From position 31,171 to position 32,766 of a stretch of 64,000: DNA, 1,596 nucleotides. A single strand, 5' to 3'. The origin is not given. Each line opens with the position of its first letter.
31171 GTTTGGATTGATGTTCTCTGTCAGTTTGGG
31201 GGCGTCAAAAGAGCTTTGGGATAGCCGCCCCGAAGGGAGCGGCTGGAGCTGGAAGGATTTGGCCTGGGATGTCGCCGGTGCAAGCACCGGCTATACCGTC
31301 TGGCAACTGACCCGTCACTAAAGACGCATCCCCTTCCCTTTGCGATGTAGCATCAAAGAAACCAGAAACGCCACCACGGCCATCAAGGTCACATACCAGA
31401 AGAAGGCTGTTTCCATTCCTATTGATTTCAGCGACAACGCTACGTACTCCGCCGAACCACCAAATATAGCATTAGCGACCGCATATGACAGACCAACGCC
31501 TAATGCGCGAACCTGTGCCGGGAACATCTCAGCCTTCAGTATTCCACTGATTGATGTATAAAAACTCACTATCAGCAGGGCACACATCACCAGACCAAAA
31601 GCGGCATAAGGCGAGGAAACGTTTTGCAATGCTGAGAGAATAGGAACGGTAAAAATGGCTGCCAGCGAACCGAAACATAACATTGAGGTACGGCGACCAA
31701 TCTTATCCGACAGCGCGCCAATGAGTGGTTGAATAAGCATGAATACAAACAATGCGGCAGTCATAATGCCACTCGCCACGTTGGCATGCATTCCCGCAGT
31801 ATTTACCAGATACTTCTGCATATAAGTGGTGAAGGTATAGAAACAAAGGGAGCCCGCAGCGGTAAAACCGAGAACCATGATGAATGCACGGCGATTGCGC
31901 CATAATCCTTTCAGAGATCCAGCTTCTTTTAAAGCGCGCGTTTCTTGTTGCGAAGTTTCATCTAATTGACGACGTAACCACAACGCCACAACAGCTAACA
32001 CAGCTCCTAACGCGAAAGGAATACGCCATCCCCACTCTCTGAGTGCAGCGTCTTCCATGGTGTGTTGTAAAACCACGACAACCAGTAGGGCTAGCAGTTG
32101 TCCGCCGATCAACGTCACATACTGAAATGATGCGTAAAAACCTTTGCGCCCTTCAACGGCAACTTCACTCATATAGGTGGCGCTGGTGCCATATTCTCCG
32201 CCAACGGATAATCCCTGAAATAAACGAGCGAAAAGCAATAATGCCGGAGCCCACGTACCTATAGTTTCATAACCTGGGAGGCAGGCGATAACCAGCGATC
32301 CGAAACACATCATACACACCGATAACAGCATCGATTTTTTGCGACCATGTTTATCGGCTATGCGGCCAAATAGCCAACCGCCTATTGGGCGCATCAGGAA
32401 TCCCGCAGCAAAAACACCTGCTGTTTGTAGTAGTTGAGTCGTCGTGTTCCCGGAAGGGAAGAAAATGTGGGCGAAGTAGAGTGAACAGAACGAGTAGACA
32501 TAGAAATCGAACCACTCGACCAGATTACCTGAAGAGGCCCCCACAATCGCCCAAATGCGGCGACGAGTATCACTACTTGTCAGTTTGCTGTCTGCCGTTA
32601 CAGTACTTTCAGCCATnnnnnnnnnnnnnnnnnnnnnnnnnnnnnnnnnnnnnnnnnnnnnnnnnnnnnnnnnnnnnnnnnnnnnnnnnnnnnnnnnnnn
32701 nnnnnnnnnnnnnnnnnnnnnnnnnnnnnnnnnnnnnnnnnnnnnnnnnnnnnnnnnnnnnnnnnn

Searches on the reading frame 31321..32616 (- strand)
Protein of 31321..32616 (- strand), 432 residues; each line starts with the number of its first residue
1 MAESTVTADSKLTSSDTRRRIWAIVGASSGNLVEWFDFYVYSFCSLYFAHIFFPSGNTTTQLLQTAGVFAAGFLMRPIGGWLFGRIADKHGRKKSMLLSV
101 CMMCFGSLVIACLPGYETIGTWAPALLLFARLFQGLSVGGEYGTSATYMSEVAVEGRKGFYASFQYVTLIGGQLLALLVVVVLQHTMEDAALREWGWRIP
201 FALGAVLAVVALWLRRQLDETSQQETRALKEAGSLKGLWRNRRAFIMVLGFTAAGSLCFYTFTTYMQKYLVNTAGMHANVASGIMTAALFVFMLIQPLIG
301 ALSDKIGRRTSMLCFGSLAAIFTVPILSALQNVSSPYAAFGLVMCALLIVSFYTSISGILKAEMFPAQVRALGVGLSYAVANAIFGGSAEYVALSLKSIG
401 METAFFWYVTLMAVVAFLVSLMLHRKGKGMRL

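Call 29: find_related_loci(query=window:31321-32616:-, collection=genome_contigs, flank=2500)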
Query window:31321-32616:- (432 aa) in genome_contigs; peptide patterns used: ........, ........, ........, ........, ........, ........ (x = any residue, [..] = any of these).
600 stretches matched a pattern (row limit reached: there are more); 590 encode a relative of the query (tblastn E <= 1e-3); the best 80 are kept; 80 distinct loci.
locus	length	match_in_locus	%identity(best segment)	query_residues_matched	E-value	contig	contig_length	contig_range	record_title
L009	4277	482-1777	99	1-432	0e+0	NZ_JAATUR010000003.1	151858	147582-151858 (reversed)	Escherichia coli strain SCPM-O-B-8794 3length=151858, whole genome shotgun sequence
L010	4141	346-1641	98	1-432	0e+0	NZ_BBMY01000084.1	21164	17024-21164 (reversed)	Escherichia albertii NBRC 107761 = DSM 17582 strain NBRC 107761, whole genome shotgun sequence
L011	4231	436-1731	94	1-432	0e+0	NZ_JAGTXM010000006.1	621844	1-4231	Citrobacter amalonaticus strain ku-bf3 scaffold_5, whole genome shotgun sequence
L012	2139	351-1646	95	1-432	0e+0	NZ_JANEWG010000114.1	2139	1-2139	Citrobacter sp. Awk 4 510132-22-114, whole genome shotgun sequence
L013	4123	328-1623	91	1-432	0e+0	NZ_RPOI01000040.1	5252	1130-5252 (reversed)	Citrobacter youngae strain CCUG 30791 citrobacter_youngae_CCUG30791T_0000040, whole genome shotgun sequence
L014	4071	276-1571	91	1-432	0e+0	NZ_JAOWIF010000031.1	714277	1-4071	Citrobacter sp. Cu233 222, whole genome shotgun sequence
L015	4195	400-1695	89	1-432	0e+0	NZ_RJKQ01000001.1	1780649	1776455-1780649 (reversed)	Enterobacter sp. BIGb0383 Ga0304806_101, whole genome shotgun sequence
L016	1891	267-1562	91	1-432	0e+0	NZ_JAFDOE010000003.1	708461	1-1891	Citrobacter sp. FP75 contig3, whole genome shotgun sequence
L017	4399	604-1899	91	1-432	0e+0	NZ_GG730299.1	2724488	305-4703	Citrobacter youngae ATCC 29220 Scfld0, whole genome shotgun sequence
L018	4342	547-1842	87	1-432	0e+0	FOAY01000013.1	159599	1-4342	Kosakonia sacchari strain SP1 genome assembly, contig: Ga0060208_113, whole genome shotgun sequence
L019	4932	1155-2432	86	7-432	0e+0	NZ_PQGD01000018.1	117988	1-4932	Superficieibacter electus strain BP-1 NODE_18_length_117988_cov_32.0738, whole genome shotgun sequence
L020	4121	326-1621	86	1-432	0e+0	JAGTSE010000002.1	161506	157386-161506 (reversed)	MAG: Proteobacteria bacterium isolate CTSoil_132 scaffold_1, whole genome shotgun sequence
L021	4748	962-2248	86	4-432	0e+0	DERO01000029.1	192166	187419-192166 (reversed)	MAG TPA_asm: Leclercia adecarboxylata isolate UBA3338 UBA3338_contig_12, whole genome shotgun sequence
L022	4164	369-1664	87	1-432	0e+0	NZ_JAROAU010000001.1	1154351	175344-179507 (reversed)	Kosakonia cowanii strain 282A-S69 282A_S69_1, whole genome shotgun sequence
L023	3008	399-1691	85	1-432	0e+0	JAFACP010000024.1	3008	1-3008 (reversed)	MAG: Proteobacteria bacterium isolate OH_SBB_50 k127_502336, whole genome shotgun sequence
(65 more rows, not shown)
